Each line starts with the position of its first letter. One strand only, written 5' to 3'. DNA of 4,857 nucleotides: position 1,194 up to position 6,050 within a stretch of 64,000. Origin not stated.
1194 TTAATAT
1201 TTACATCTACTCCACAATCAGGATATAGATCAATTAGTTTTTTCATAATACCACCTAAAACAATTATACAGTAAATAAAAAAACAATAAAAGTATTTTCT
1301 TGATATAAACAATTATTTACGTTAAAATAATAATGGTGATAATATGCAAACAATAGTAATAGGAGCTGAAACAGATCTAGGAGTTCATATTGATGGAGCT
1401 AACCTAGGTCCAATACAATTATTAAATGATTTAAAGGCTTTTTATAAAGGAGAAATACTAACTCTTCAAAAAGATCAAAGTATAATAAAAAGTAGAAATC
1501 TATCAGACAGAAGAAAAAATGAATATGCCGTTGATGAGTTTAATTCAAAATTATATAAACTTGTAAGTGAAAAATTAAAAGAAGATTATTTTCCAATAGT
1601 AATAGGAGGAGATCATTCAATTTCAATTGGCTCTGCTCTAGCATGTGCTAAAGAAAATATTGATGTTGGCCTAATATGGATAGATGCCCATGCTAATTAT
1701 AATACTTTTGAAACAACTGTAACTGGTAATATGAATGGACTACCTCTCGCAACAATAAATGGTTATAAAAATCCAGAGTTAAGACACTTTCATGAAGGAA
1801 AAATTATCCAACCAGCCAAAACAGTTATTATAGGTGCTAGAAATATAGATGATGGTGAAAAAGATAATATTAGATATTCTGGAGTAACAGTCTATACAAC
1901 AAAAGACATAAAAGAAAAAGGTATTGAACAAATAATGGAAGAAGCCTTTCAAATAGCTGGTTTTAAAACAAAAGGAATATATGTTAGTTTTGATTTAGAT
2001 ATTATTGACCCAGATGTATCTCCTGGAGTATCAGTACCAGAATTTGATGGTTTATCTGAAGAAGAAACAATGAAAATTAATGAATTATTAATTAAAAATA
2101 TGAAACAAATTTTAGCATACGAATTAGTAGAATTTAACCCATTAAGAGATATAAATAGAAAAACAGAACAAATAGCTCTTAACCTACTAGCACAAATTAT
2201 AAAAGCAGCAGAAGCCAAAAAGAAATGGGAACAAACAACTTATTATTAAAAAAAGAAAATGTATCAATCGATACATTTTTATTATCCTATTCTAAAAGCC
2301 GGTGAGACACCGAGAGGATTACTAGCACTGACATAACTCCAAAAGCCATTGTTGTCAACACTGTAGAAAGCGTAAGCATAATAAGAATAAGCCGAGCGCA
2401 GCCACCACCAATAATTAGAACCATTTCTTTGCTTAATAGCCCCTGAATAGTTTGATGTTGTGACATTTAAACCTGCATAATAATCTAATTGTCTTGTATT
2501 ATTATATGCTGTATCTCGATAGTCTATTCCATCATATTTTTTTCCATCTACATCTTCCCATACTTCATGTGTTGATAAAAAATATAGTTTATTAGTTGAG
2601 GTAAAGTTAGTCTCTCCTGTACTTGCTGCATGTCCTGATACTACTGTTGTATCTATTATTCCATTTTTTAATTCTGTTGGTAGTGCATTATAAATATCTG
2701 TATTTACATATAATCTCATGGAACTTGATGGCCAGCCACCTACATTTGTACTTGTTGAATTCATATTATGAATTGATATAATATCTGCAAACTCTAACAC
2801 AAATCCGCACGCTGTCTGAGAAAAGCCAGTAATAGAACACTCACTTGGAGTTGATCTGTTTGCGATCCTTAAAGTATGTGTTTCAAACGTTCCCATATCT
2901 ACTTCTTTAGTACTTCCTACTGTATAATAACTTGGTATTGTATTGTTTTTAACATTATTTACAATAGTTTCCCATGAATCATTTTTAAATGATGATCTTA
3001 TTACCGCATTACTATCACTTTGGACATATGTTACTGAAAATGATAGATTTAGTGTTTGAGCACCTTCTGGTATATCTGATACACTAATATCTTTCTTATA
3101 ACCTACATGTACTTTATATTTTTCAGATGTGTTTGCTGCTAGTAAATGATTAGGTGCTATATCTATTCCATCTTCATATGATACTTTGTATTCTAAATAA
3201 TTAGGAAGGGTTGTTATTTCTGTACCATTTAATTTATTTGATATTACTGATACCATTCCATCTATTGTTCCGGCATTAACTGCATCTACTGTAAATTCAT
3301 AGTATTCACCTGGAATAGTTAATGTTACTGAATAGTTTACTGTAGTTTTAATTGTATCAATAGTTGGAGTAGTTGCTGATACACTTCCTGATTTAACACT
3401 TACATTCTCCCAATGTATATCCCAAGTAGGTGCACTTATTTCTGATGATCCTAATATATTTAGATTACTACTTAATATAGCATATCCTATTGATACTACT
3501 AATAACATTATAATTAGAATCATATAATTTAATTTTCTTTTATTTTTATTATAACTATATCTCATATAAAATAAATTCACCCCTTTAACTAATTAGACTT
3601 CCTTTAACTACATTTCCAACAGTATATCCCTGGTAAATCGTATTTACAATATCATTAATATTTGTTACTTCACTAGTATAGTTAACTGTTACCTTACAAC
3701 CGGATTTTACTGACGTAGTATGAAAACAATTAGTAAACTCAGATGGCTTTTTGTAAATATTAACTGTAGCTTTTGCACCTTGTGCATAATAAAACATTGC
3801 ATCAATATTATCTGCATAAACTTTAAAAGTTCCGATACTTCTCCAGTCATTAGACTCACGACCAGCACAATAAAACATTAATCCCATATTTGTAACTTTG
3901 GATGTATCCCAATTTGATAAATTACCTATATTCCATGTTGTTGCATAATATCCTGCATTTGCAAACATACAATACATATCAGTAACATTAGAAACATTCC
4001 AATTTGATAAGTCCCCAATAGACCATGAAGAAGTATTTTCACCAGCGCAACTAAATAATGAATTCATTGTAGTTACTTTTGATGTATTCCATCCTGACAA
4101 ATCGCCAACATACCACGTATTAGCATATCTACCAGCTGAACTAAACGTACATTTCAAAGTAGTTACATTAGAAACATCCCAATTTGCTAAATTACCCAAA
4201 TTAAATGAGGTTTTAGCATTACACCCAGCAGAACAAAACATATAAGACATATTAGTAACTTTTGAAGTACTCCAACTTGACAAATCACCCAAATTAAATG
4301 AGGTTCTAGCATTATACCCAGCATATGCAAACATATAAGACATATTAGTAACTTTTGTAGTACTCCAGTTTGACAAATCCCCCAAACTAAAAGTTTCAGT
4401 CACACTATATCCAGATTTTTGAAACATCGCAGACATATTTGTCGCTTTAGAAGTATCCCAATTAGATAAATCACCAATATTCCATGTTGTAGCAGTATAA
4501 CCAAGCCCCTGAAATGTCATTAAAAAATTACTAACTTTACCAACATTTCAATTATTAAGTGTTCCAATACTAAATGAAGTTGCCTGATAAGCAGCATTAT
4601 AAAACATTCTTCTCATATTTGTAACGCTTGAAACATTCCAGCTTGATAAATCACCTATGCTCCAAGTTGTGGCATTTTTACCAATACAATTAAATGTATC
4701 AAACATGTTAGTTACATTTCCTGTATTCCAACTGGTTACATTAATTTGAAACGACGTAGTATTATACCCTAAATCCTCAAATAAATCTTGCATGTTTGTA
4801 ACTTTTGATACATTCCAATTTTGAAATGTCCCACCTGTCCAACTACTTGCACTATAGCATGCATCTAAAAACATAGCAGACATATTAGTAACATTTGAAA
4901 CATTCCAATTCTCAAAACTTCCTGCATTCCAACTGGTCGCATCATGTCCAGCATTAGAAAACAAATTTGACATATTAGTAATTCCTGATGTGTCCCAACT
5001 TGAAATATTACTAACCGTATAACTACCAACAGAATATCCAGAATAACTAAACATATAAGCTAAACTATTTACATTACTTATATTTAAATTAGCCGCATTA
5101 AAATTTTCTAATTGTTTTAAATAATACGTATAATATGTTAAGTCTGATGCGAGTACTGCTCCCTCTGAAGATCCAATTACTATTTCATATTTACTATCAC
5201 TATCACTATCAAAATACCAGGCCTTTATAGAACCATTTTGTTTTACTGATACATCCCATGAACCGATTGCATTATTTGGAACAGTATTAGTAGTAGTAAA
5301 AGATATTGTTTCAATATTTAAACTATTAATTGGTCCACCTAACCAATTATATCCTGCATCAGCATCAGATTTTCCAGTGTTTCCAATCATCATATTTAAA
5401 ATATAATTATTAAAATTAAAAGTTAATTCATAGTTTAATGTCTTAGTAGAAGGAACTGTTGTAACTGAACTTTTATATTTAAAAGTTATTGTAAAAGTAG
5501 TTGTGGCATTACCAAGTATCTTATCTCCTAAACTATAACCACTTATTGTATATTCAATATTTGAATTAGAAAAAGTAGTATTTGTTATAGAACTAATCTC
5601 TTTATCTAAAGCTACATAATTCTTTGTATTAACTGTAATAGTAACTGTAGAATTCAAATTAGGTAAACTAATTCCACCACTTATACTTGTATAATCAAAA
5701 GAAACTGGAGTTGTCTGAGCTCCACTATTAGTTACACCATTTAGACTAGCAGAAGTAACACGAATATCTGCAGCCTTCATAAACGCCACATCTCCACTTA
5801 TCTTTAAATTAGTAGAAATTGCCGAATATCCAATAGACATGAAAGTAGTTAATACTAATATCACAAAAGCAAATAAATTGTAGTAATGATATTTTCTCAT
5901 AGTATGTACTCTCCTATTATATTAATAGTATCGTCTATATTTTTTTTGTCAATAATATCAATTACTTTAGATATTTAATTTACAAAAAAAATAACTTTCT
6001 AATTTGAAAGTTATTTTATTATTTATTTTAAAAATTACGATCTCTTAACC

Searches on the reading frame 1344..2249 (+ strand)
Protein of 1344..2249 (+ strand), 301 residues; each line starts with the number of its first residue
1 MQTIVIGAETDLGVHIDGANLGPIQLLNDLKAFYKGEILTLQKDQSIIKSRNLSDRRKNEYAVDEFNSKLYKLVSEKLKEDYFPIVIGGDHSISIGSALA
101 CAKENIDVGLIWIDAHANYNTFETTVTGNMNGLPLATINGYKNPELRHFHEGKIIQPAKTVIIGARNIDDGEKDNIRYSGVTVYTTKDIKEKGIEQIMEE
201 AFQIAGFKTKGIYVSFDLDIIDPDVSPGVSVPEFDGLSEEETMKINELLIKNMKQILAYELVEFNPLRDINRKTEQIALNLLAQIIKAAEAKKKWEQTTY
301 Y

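Call 18: search_protein_families(library=pfam, proteins=[window:1344-2249:+], max_evalue=0.001)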
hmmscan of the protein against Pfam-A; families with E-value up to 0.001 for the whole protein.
window:1344-2249:+ (301 aa): 1 family
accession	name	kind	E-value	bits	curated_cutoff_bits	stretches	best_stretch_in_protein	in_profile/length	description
PF00491.26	Arginase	-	2.6e-56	191.6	22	1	3-285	3-277/280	Arginase family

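Call 85: find_encoding_contigs(protein=window:1344-2249:+, flank=10000, max_places=3)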
Protein window:1344-2249:+ (301 aa): 5 contigs read that carry it; 2 places shown.
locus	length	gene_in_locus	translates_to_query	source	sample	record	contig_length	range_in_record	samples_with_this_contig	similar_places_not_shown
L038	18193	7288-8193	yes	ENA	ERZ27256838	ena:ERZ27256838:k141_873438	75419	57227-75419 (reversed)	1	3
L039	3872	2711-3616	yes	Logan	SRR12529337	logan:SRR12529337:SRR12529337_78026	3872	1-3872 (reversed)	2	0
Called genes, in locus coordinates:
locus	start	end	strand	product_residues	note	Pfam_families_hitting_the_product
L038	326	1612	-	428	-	PF19789:DUF6273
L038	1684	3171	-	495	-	PF16403:Bact_surface_Ig-like, PF01522:Polysacc_deac_1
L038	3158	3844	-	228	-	PF04542:Sigma70_r2, PF04545:Sigma70_r4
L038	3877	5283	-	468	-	PF01943:Polysacc_synt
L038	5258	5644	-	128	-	PF04892:VanZ-LLP1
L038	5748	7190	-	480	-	PF01225:Mur_ligase (weak), PF08245:Mur_ligase_M, PF02875:Mur_ligase_C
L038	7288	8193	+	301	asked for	PF00491:Arginase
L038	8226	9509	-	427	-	PF19789:DUF6273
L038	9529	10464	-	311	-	-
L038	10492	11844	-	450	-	PF03382:DUF285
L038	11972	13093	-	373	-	PF00091:Tubulin, PF12327:FtsZ_C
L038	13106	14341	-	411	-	PF11104:PilM_2 (faint), PF02491:SHS2_FTSA, PF14450:FtsA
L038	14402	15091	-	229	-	PF08478:POTRA_1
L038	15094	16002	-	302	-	PF01565:FAD_binding_4, PF02873:MurB_C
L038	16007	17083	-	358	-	PF03033:Glyco_transf_28, PF02350:Epimerase_2 (weak), PF00534:Glycos_transf_1, PF04101:Glyco_tran_28_C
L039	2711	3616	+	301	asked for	PF00491:Arginase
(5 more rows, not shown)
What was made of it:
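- Tried and rejected: The contig ends about 7 kb left of the arginase gene (call 85).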

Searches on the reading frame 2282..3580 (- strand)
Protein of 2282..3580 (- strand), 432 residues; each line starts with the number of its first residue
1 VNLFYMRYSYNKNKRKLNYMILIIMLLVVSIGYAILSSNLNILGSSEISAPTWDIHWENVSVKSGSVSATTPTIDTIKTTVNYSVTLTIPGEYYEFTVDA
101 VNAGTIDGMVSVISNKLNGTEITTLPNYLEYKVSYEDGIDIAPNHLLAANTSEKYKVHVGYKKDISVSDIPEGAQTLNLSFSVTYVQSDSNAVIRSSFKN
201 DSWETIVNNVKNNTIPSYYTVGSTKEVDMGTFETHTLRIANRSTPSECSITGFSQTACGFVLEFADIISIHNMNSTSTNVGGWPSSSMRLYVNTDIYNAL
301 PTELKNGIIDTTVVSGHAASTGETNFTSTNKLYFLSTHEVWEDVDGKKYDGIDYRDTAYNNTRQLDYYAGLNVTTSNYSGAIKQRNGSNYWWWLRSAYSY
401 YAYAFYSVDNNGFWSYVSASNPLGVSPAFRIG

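Call 18: search_protein_families(library=pfam, proteins=[window:2282-3580:-], max_evalue=0.001)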
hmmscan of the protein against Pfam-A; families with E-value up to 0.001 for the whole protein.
window:2282-3580:- (432 aa): 1 family
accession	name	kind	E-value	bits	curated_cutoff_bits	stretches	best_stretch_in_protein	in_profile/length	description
PF19789.6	DUF6273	-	6.9e-20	72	23.5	1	265-431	17-170/172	Domain of unknown function (DUF6273)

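Call 77: search_protein_families(library=ncbifam, proteins=[window:2282-3580:-], max_evalue=0.1)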
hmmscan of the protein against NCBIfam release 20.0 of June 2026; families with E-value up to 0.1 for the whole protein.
window:2282-3580:- (432 aa): 0 families

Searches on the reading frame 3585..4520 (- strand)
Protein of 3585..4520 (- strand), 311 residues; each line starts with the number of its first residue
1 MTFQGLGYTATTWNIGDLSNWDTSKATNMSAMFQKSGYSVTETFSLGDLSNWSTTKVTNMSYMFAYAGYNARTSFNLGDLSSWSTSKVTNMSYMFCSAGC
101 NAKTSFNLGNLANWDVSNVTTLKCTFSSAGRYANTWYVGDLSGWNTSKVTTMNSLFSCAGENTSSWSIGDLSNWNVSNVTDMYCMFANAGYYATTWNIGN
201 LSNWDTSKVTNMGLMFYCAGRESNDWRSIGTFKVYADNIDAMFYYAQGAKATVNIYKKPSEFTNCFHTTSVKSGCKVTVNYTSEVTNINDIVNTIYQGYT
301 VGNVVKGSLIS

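Call 18: search_protein_families(library=pfam, proteins=[window:3585-4520:-], max_evalue=0.001)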
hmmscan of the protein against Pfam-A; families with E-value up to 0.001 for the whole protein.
window:3585-4520:- (311 aa): 2 families
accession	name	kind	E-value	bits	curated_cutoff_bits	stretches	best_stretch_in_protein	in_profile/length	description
PF03382.20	DUF285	-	3.8e-69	230.4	25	4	42-157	11-108/120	Mycoplasma protein of unknown function, DUF285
PF18770.7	Arm_vescicular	-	0.00057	20.1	33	0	81-95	2-16/61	Armadillo tether-repeat of vescicular transport factor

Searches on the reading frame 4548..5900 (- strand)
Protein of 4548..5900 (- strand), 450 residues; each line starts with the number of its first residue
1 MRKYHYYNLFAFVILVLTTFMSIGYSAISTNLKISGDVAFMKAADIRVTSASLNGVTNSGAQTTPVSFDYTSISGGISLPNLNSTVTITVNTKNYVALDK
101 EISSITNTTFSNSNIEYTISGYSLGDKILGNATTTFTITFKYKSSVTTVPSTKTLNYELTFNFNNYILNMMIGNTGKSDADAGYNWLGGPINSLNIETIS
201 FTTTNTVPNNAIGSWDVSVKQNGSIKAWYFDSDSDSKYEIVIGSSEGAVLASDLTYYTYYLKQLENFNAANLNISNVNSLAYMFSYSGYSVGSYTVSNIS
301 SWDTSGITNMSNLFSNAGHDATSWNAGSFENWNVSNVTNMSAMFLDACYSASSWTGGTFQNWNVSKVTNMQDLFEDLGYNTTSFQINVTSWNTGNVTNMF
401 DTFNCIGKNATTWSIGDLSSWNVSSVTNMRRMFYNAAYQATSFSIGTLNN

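Call 18: search_protein_families(library=pfam, proteins=[window:4548-5900:-], max_evalue=0.001)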
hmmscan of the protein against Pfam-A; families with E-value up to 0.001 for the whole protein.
window:4548-5900:- (450 aa): 1 family
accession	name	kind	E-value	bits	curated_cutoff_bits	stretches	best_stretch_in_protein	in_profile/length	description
PF03382.20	DUF285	-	1.1e-38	132.1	25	3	295-403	14-107/120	Mycoplasma protein of unknown function, DUF285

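Call 77: search_protein_families(library=ncbifam, proteins=[window:4548-5900:-], max_evalue=0.1)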
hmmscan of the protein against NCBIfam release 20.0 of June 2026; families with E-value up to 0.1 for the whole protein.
window:4548-5900:- (450 aa): 3 families
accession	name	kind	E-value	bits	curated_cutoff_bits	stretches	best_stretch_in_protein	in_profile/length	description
TIGR02167.2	Liste_lipo_26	repeat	6.1e-15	54.6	30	5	417-430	12-25/26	PARCEL repeat-containing surface protein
NF045896.1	Mbov_0838_LP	exception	2.8e-09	36.4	500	2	274-376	269-356/433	Mbov_0838 family PARCEL repeat surface lipoprotein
TIGR02832.1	spo_yunB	equivalog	0.012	15.1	111.9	0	3-148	4-142/204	sporulation protein YunB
